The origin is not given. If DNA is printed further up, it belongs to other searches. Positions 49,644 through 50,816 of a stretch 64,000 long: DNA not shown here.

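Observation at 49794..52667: Uncharacterised three-gene operon (HExxH protein, PLP-fold protein, ADP-ribosylglycohydrolase) that shares operator-covered divergent promoters with the NAD salvage operon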

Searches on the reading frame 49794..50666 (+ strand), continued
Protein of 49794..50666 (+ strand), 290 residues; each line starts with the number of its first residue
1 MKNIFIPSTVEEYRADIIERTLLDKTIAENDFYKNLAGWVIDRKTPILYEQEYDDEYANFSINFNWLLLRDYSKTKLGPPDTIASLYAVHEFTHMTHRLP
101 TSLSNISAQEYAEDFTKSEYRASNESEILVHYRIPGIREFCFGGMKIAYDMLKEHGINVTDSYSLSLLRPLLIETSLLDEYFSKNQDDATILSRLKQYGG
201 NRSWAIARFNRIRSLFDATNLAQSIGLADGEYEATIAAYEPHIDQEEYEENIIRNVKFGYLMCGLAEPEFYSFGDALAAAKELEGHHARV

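Call 44: search_protein_representatives(alignment_id=A1)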
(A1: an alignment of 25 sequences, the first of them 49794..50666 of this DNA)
Query: 25 sequences, 292 profile positions. Proteins with E-value up to 0.001 (for the whole library): 76; up to 1e-10: 55; up to 1e-30: 30. The best 76 are listed.
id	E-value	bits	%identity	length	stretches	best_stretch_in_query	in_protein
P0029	2.5e-145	499.5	-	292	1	1-291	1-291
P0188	4.4e-67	242.7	-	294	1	1-286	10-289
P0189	4.3e-56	206.6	-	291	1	1-286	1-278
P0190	6.2e-55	202.8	-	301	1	1-285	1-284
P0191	8.8e-50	185.9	-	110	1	1-102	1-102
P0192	2.0e-49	184.7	-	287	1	1-285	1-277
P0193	1.4e-48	181.9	-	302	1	1-266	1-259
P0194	6.8e-48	179.7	-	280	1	1-286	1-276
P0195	8.4e-48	179.4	-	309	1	1-288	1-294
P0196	1.9e-47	178.2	-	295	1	1-286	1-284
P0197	7.2e-45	169.8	-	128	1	166-291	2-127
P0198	1.9e-44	168.4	-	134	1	165-290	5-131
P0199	2.3e-42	161.6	-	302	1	1-284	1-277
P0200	2.0e-41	158.5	-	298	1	1-263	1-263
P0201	3.8e-40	154.3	-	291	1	41-217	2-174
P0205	7.7e-37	143.4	-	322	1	1-269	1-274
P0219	1.5e-28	116.3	-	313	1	8-285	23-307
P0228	1.9e-23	99.5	-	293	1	4-286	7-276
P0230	3.8e-21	91.9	-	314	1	7-265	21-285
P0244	4.1e-09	52.4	-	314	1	1-287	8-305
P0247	1.5e-06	44.1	-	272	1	54-232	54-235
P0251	1.1e-05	41.2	-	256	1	34-212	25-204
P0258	3.5e-04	36.3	-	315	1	30-152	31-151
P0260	4.9e-04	35.8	-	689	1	43-210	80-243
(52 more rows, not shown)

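Call 45: search_protein_families(library=pfam, proteins=[P0188, P0195, P0205, P0219, P0230, P0244, P0247, P0251, P0258, P0260], max_evalue=0.1)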
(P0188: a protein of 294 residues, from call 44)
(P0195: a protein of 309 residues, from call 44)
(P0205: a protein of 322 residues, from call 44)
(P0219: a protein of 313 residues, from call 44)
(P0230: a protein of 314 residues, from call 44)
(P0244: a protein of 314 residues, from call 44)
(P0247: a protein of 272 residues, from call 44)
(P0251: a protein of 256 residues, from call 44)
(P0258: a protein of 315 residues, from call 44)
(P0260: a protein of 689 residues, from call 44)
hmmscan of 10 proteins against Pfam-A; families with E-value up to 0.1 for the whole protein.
P0188 (294 aa): 2 families
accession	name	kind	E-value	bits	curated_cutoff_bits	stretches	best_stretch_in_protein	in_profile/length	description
PF08747.16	BrxB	-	0.045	14.2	26.8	0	166-206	79-117/124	BREX protein BrxB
PF14536.11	DUF4441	-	0.075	13.7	24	0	190-242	34-84/116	Domain of unknown function (DUF4441)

P0195 (309 aa): 0 families

P0205 (322 aa): 0 families

P0219 (313 aa): 2 families
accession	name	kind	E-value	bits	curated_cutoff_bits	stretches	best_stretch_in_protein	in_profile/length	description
PF19799.5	DUF6282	-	0.025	14.7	26.8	1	120-181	95-156/196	Family of unknown function (DUF6282)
PF08690.15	GET2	-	0.03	14.5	25.5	1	43-159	181-286/309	GET complex subunit GET2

P0230 (314 aa): 0 families

P0244 (314 aa): 0 families

P0247 (272 aa): 1 family
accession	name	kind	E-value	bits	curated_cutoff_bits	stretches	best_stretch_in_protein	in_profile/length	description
PF09573.16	RE_TaqI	-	0.026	14.4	26.1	1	106-174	25-92/229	TaqI restriction endonuclease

P0251 (256 aa): 0 families

P0258 (315 aa): 0 families

P0260 (689 aa): 0 families

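Call 46: find_encoding_contigs(protein=P0188, flank=8000, max_places=3)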
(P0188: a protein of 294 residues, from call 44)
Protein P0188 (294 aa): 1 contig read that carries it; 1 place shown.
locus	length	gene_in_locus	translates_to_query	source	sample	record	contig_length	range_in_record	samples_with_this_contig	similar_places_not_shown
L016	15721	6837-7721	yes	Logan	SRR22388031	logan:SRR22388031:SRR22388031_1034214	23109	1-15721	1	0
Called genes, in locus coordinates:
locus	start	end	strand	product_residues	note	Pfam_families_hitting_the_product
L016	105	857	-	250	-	-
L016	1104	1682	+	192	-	-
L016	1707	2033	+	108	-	-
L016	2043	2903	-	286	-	PF01513:NAD_kinase, PF20143:NAD_kinase_C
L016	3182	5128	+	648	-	PF00795:CN_hydrolase, PF02540:NAD_synthase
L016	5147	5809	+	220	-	PF00293:NUDIX, PF19368:WHD_AraR, PF21906:WHD_NrtR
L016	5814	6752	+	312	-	PF00155:Aminotran_1_2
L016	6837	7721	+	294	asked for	-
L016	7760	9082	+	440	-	PF04055:Radical_SAM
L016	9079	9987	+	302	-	PF01370:Epimerase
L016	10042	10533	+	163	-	PF01467:CTP_transf_like (weak)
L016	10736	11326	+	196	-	PF00857:Isochorismatase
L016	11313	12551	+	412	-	PF17767:NAPRTase_N, PF04095:NAPRTase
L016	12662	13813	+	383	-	PF02445:NadA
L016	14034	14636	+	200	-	PF01467:CTP_transf_like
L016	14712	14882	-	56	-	-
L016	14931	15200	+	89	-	PF00708:Acylphosphatase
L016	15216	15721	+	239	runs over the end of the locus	PF00849:PseudoU_synth_2 (weak), PF01509:TruB_N, PF16198:TruB_C_2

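Call 51: find_related_loci(query=A4, collection=metagenome_contigs, flank=10000)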
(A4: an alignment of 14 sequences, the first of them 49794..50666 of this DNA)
Query A4 (290 aa) in metagenome_contigs; peptide patterns used: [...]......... (x = any residue, [..] = any of these).
214 stretches matched a pattern; 22 encode a relative of the query (tblastn E <= 1e-3); 22 distinct loci.
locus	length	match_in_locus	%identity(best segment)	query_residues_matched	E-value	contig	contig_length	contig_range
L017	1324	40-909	53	1-290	2e-108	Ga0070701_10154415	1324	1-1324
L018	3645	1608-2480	49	1-290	4e-92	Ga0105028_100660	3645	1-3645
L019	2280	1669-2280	52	1-204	5e-68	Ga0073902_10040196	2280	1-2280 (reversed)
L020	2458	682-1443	37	1-265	1e-48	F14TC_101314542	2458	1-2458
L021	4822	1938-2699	36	1-265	5e-48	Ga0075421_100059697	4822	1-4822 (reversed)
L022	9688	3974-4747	36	1-269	9e-48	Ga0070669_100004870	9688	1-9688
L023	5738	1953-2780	33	1-285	2e-47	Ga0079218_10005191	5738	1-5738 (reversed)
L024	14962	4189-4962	35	1-269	6e-47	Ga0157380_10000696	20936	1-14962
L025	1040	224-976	34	27-284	3e-49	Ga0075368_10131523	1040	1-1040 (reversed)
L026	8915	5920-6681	35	1-265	2e-46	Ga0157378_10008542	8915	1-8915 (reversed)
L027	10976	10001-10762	34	1-265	9e-46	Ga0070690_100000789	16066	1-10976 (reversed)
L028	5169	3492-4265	35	1-269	1e-45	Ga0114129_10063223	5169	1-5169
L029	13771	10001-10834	33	1-285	3e-45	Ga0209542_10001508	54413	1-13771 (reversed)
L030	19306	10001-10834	33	1-285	3e-45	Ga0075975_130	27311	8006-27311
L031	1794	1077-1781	35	1-240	2e-35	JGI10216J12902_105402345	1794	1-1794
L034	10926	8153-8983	27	1-285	9e-28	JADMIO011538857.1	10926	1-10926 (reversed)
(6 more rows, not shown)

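Call 55: search_protein_families(library=pfam, proteins=[L024:5977-7491:+, L024:7539-8312:+, L030:14861-16096:+, L030:16169-17341:-, L030:17338-18069:-, L034:5495-7027:+, L034:1950-4058:+, L016:7760-9082:+, L016:9079-9987:+, L016:10042-10533:+], max_evalue=0.001)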
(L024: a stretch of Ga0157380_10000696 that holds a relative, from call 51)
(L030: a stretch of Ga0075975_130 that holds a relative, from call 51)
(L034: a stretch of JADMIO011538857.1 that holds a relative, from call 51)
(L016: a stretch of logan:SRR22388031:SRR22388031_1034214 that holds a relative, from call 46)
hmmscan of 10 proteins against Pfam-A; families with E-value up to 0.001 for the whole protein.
L024:5977-7491:+ (504 aa): 2 families
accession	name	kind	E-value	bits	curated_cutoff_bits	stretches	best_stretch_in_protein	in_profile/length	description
PF04095.22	NAPRTase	-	2.7e-15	57.2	20.8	1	175-361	3-184/239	Nicotinate phosphoribosyltransferase (NAPRTase) family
PF17767.7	NAPRTase_N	-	0.00044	21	32.6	0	50-146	19-118/125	Nicotinate phosphoribosyltransferase (NAPRTase) N-terminal domain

L024:7539-8312:+ (257 aa): 1 family
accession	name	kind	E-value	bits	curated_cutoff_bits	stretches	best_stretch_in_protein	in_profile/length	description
PF00596.27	Aldolase_II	-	1.4e-48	165.7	22.2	1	25-204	2-183/183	Class II Aldolase and Adducin N-terminal domain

L030:14861-16096:+ (411 aa): 1 family
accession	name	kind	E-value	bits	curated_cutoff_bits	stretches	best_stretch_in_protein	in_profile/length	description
PF02749.22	QRPTase_N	-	3.5e-08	34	27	0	135-172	43-80/82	Quinolinate phosphoribosyl transferase, N-terminal domain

L030:16169-17341:- (390 aa): 1 family
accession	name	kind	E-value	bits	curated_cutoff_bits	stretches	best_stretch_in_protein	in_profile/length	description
PF15891.11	Nuc_deoxyri_tr2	-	2.6e-12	47.5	30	1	18-121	2-103/105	Nucleoside 2-deoxyribosyltransferase like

L030:17338-18069:- (243 aa): 1 family
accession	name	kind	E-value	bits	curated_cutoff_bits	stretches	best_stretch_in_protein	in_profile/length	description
PF00300.27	His_Phos_1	-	3.6e-23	82.7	21.7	1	29-221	1-182/194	Histidine phosphatase superfamily (branch 1)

L034:5495-7027:+ (510 aa): 10 families
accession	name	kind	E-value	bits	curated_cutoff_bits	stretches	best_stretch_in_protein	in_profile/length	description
PF01593.30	Amino_oxidase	-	5.1e-61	207.7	19.8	1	54-505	1-442/443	Flavin containing amine oxidoreductase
PF13450.12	NAD_binding_8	-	3e-12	47.1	21.9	1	49-94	1-44/68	NAD(P)-binding Rossmann-like domain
PF01266.30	DAO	-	6.3e-10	39.5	27.9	1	46-176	1-129/353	FAD dependent oxidoreductase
PF00890.30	FAD_binding_2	-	1e-07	31.9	20.4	1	47-78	2-33/414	FAD binding domain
PF01494.25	FAD_binding_3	-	2.9e-06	27.2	22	1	46-86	3-44/349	FAD binding domain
PF12831.13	FAD_oxidored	-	1.1e-05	25.4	27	1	47-84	2-38/416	FAD dependent oxidoreductase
PF01946.23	Thi4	-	2.9e-05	23.9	26.2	1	46-82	19-56/235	Thi4 family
PF07992.20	Pyr_redox_2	-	6.4e-05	23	26.1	1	46-79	2-35/291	Pyridine nucleotide-disulphide oxidoreductase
PF03486.20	HI0933_like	-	0.00022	21.2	50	1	46-77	2-33/244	HI0933-like protein Rossmann domain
PF01134.28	GIDA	-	0.00035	20.2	22.1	1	47-81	2-36/391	Glucose inhibited division protein A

L034:1950-4058:+ (702 aa): 2 families
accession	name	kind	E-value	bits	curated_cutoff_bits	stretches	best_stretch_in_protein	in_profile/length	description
PF20581.3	DUF6785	-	7.3e-165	549.7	25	1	34-564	1-497/498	Family of unknown function (DUF6785)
PF20580.3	DUF6784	-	8.2e-34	116.3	26.4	1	602-700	3-100/101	Domain of unknown function (DUF6784)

L016:7760-9082:+ (440 aa): 1 family
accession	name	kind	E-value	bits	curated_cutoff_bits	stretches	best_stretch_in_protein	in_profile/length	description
PF04055.27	Radical_SAM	-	7.6e-10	39.6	29.5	1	172-308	2-149/166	Radical SAM superfamily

L016:9079-9987:+ (302 aa): 1 family
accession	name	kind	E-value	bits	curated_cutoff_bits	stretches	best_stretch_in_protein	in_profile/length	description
PF01370.27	Epimerase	-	3e-30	105.8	20.9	1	2-227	1-240/240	NAD dependent epimerase/dehydratase family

L016:10042-10533:+ (163 aa): 1 family
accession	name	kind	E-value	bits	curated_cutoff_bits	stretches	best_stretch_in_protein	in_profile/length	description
PF01467.32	CTP_transf_like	-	7.8e-07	29.8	21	1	11-50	2-43/133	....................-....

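Call 64: find_encoding_contigs(protein=P0230, flank=6000, max_places=3)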
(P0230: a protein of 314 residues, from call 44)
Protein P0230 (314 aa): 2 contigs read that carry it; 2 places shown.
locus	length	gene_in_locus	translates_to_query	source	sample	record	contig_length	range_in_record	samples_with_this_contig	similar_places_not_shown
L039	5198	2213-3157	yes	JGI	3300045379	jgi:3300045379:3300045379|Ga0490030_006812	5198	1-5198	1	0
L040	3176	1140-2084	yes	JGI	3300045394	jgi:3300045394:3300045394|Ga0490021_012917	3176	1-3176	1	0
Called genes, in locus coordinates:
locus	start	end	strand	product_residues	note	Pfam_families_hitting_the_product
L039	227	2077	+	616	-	PF00795:CN_hydrolase, PF02540:NAD_synthase, PF06508:QueC (weak)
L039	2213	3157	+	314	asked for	-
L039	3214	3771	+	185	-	PF04307:YdjM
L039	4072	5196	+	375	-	?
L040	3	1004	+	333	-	PF02540:NAD_synthase, PF03054:tRNA_Me_trans (faint), PF06508:QueC (weak)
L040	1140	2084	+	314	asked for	-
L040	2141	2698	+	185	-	PF04307:YdjM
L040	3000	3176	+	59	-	?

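Call 65: find_encoding_contigs(protein=P0228, flank=6000, max_places=3)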
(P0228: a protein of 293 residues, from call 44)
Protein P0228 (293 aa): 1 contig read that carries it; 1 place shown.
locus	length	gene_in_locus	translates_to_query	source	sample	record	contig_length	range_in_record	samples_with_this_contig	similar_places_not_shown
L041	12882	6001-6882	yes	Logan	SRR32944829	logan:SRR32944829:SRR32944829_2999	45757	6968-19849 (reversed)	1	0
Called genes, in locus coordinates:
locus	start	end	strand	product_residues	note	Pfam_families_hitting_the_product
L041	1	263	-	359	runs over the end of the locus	PF01734:Patatin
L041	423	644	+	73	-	-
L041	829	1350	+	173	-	-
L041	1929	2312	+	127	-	-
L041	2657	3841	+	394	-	PF13641:Glyco_tranf_2_3, PF00535:Glycos_transf_2, PF13632:Glyco_trans_2_3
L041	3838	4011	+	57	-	-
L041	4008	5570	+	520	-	PF00805:Pentapeptide (weak), PF13576:Pentapeptide_3 (faint), PF13599:Pentapeptide_4 (weak), PF00805:Pentapeptide (weak), PF13599:Pentapeptide_4, PF00805:Pentapeptide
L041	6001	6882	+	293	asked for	-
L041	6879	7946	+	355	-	-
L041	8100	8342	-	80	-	-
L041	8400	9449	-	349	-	PF04311:DUF459 (faint), PF00657:Lipase_GDSL (faint), PF13472:Lipase_GDSL_2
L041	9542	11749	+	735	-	PF13328:HD_4, PF01966:HD, PF04607:RelA_SpoT, PF02824:TGS, PF19296:RelA_AH, PF28438:RelA_RIS, PF13291:ACT_4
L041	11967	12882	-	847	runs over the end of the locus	PF13757:VIT_2 (weak), PF08487:VIT, PF05762:VWA_CoxE (weak), PF00092:VWA (weak), PF13519:VWA_2, PF13768:VWA_3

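Call 68: search_protein_families(library=padloc, proteins=[window:49794-50666:+, P0188, P0230, P0228, P0260], max_evalue=0.01)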
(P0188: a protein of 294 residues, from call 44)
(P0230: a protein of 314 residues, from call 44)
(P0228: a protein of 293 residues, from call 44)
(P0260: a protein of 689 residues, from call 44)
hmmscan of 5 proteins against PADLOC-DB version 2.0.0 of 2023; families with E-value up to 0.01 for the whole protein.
window:49794-50666:+ (290 aa): 0 families

P0188 (294 aa): 0 families

P0230 (314 aa): 0 families

P0228 (293 aa): 0 families

P0260 (689 aa): 0 families

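Call 69: search_protein_families(library=phrogs, proteins=[window:49794-50666:+, P0188, P0230, P0228, P0260], max_evalue=0.01)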
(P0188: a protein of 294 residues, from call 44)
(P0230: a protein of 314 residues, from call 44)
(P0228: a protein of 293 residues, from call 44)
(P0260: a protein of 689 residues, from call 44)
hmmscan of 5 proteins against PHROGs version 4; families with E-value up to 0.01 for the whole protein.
window:49794-50666:+ (290 aa): 0 families

P0188 (294 aa): 0 families

P0230 (314 aa): 0 families

P0228 (293 aa): 0 families

P0260 (689 aa): 0 families

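Call 78: fold_search(model_id=the predicted structure, library=pdb)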
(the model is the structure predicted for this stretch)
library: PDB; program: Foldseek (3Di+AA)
matches with E <= 10: 80; with E <= 0.001: 0
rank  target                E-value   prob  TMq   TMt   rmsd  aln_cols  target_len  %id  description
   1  1wq1_G                1.0e+00  0.04  0.16  0.15  19.7       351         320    8  RAS-RASGAP COMPLEX (released 1998-07-15)
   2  9ddm_D                1.5e+00  0.04  0.13  0.16  23.0       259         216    8  E. coli TolAQR conformation I (released 2025-07-09)
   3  3vpr_D                1.5e+00  0.04  0.13  0.17  16.4       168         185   13  Crystal Structure of a TetR Family Transcriptional Regulator PfmR from Thermus thermophilus HB8 (released 2012-07-11)
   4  9bz4_C                1.7e+00  0.02  0.13  0.10  20.9       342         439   11  Crystal structure of the C2 and GAP domains of human p120RasGAP (released 2025-01-22)
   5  3chh_A                1.7e+00  0.01  0.11  0.11  22.0       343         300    8  Crystal Structure of Di-iron AurF (released 2008-05-27)
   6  8fkd_A                2.0e+00  0.02  0.13  0.14  20.0       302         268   11  Crystal structure of PPARgamma ligand-binding domain in complex with N-CoR peptide and inverse agonist SR33068 (released 2024-04-17)
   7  8hao_R                2.2e+00  0.06  0.13  0.10  19.2       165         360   12  Human parathyroid hormone receptor-1 dimer (released 2022-12-21)
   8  6oni_B                2.3e+00  0.02  0.14  0.15  19.2       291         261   10  Crystal structure of PPARgamma ligand binding domain in complex with N-CoR peptide and inverse agonist T0070907 (released 2020-03-04)
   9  7wu5_R                2.4e+00  0.03  0.16  0.17  22.5       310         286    8  Cryo-EM structure of the adhesion GPCR ADGRF1(H565A/T567A) in complex with miniGi (released 2022-04-27)
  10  1by1_MODEL_1_A        3.1e+00  0.02  0.15  0.18  21.9       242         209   15  DBL homology domain from beta-PIX (released 1999-10-24)
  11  8hao_I                3.8e+00  0.04  0.13  0.11  19.4       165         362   12  Human parathyroid hormone receptor-1 dimer (released 2022-12-21)
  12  4qe8_A                4.0e+00  0.02  0.15  0.17  18.5       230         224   16  FXR with DM175 and NCoA-2 peptide (released 2015-08-12)
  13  7dj1_A                4.0e+00  0.02  0.16  0.11  22.3       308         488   13  Crystal structure of the G26C mutant of LeuT (released 2021-04-07)
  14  9ewz_C                4.0e+00  0.01  0.13  0.05  20.6       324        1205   12  Cryo-EM structure of the E. coli BrxX methyltransferase in complex with DNA (released 2025-03-05)
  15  3vpr_A                4.4e+00  0.02  0.10  0.14  16.1       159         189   16  Crystal Structure of a TetR Family Transcriptional Regulator PfmR from Thermus thermophilus HB8 (released 2012-07-11)
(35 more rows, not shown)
